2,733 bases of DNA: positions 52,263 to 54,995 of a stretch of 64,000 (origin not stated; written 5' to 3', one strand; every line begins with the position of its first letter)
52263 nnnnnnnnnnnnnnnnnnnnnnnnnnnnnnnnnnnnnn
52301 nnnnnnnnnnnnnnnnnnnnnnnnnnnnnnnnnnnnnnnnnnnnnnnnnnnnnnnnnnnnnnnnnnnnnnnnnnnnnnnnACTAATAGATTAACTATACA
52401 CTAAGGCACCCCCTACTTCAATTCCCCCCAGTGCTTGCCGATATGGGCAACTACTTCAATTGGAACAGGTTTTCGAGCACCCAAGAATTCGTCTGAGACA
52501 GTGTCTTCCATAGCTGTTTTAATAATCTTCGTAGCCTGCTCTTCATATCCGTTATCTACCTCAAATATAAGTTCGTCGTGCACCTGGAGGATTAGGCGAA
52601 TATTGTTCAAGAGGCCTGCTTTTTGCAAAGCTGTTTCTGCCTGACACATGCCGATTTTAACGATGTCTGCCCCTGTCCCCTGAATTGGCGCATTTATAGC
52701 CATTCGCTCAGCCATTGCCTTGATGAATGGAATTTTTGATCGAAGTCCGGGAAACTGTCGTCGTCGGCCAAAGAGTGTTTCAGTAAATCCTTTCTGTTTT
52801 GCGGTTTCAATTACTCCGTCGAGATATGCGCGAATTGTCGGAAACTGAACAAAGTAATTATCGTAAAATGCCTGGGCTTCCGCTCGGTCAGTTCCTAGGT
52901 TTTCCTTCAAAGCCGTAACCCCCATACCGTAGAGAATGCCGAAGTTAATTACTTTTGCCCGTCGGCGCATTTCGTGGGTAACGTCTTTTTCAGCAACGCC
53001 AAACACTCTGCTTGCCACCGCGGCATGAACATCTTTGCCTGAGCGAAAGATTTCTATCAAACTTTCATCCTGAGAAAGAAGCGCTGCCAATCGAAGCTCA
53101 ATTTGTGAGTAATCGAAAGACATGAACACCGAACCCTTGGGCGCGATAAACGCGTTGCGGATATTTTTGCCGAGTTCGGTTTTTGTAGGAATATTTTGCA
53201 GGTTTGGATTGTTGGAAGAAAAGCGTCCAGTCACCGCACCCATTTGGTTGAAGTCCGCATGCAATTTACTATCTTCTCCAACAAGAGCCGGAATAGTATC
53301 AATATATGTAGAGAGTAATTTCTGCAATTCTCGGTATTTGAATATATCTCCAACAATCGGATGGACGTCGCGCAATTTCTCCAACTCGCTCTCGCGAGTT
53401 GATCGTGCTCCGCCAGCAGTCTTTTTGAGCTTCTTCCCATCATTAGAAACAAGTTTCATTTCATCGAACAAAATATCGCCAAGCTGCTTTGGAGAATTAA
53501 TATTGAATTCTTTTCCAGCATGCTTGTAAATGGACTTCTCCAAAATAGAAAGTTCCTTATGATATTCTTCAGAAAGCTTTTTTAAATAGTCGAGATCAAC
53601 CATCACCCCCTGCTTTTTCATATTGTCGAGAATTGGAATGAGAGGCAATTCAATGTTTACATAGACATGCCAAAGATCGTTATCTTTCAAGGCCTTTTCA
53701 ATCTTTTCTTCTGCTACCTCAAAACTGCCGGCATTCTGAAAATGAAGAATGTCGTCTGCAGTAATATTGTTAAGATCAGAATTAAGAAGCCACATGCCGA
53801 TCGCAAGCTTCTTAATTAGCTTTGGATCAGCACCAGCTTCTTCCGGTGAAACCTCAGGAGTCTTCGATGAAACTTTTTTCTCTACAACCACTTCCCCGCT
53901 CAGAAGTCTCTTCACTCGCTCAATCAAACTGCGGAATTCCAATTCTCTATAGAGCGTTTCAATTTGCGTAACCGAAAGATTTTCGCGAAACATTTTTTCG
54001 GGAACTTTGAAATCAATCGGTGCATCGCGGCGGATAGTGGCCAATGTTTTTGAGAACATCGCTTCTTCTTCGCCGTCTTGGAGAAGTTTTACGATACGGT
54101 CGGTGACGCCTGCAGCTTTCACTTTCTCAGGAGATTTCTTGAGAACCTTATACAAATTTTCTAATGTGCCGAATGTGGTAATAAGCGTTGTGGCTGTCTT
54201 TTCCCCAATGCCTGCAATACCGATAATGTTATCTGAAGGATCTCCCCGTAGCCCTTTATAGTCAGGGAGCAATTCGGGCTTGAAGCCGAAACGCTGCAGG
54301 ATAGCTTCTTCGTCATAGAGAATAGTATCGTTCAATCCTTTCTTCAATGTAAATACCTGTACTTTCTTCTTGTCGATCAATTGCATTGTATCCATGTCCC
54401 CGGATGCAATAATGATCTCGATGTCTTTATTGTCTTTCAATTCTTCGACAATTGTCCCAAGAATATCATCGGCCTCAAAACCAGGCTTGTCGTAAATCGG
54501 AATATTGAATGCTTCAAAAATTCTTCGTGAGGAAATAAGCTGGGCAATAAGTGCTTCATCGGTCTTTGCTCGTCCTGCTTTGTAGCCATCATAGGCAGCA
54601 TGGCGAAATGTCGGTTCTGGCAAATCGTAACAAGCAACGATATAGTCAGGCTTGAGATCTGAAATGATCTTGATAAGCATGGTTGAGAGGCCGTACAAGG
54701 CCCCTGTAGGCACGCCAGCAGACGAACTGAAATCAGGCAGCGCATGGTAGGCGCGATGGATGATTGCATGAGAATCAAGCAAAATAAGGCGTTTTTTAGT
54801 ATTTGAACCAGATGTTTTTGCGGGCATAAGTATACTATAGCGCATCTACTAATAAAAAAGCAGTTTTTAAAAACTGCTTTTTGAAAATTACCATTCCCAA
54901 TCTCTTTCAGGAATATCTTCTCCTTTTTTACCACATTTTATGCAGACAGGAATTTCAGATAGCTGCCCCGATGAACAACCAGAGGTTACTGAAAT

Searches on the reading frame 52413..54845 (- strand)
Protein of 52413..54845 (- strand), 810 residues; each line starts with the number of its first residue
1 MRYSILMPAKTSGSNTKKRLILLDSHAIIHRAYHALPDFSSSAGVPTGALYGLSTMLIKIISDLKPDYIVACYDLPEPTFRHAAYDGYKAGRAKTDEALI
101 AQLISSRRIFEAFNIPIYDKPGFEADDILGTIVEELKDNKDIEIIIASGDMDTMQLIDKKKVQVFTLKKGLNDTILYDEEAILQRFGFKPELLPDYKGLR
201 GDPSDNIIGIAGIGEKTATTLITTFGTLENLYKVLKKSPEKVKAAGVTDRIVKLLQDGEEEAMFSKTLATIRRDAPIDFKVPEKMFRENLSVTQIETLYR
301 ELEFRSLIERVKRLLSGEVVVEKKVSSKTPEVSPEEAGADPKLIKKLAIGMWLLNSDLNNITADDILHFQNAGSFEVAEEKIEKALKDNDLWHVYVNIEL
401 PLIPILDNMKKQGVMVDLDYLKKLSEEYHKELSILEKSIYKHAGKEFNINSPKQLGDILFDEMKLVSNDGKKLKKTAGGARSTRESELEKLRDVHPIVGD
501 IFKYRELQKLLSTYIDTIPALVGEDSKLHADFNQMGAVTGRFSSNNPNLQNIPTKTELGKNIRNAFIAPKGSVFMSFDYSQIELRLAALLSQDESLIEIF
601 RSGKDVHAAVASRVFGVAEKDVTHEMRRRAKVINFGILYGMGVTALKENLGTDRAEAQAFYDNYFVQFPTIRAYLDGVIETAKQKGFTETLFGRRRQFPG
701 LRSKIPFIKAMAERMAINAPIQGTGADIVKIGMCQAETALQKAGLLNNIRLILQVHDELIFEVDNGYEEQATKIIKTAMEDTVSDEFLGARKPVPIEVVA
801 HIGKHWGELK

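Call 69: search_protein_families(library=ncbifam, proteins=[window:52413-54845:-], max_evalue=0.00001)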
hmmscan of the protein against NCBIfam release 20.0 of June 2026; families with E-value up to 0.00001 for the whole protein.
window:52413-54845:- (810 aa): 14 families
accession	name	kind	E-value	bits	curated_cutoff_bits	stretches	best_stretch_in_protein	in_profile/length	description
NF004397.1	PRK05755.1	equivalog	8.2e-249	828.6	720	2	379-810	470-889/889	DNA polymerase I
TIGR00593.1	pola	equivalog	1.2e-239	798.2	600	2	377-810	470-890/890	DNA polymerase I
NF011539.0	PRK14975.1-3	equivalog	9.4e-74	248.8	640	1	381-808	215-627/628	bifunctional 3'-5' exonuclease/DNA polymerase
NF011547.0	PRK14976.1-4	equivalog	2.1e-65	220.8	305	1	17-313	1-290/291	5'-3' exonuclease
NF011540.0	PRK14975.1-4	equivalog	3e-63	214.2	601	1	388-806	182-573/576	bifunctional 3'-5' exonuclease/DNA polymerase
NF011541.0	PRK14975.2-1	equivalog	4.5e-60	203.7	871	1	405-810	221-637/645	bifunctional 3'-5' exonuclease/DNA polymerase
NF038380.1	phage_DpoZ_1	exception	1.1e-49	169.5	500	1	383-808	168-604/607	aminoadenine-incorporating DNA polymerase DpoZ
NF011546.0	PRK14976.1-3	equivalog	2.3e-49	168.3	347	1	18-315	3-294/297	5'-3' exonuclease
NF011545.0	PRK14976.1-2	equivalog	4.6e-47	160.7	434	1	17-302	6-283/287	5'-3' exonuclease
NF011542.0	PRK14975.2-2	equivalog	3.2e-38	131.4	1061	1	498-808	473-789/802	bifunctional 3'-5' exonuclease/DNA polymerase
NF011543.0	PRK14975.2-3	equivalog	2.5e-35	121.8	1139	1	474-807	487-836/853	bifunctional 3'-5' exonuclease/DNA polymerase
NF007017.0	PRK09482.1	equivalog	6.4e-35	121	261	1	18-281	3-249/257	flap endonuclease Xni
NF038381.1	phage_DpoZ_2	exception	6.3e-19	67.7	350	1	403-652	319-584/754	aminoadenine-incorporating DNA polymerase DpoZ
NF011538.0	PRK14975.1-1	equivalog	1.4e-18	66.7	389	1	480-642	241-386/557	bifunctional 3'-5' exonuclease/DNA polymerase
